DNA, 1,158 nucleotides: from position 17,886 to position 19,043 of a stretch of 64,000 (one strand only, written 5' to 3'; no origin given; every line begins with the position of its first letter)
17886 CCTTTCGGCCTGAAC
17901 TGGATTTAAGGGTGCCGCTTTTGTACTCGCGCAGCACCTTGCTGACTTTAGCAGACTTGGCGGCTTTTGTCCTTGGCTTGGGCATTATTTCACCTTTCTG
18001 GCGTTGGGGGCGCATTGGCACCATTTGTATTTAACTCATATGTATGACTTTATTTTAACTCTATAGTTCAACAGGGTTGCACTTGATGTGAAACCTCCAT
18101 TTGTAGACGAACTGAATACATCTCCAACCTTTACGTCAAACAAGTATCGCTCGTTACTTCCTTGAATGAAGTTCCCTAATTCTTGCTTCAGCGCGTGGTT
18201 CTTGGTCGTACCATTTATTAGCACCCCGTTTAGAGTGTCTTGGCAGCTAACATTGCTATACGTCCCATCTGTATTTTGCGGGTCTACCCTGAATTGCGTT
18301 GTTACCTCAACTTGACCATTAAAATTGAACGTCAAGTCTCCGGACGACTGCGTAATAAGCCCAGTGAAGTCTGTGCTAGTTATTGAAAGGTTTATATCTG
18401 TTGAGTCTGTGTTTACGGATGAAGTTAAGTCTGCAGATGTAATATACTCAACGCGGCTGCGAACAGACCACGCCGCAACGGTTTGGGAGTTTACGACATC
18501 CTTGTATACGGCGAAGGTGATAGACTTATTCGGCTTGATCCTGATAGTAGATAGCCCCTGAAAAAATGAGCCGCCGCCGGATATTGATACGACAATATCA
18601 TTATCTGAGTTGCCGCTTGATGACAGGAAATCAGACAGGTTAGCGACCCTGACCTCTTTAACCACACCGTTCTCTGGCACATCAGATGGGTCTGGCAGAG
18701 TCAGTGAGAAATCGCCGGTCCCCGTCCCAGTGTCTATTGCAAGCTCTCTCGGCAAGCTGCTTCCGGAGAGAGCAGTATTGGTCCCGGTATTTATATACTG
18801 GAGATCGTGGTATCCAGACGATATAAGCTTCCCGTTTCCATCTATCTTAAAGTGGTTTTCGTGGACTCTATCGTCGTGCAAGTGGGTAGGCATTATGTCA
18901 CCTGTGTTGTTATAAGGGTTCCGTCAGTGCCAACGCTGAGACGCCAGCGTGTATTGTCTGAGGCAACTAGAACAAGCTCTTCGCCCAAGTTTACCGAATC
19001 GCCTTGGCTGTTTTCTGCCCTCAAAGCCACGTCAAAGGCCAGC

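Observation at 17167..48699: Conserved palindromic motif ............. upstream of at least five leftward virion transcription units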

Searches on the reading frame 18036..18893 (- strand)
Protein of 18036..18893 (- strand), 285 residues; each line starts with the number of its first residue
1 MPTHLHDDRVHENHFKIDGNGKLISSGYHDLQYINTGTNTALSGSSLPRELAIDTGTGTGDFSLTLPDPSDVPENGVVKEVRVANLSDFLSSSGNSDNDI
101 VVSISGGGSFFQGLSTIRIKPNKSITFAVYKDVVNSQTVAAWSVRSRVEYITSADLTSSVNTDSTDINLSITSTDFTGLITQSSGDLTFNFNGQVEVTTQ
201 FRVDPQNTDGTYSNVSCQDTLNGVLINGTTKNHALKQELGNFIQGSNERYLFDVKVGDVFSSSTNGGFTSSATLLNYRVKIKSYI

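Call 116: search_protein_families(library=phrogs, max_evalue=0.001, proteins=[window:18036-18893:-])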
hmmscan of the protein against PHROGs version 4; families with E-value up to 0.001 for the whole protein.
window:18036-18893:- (285 aa): 0 families
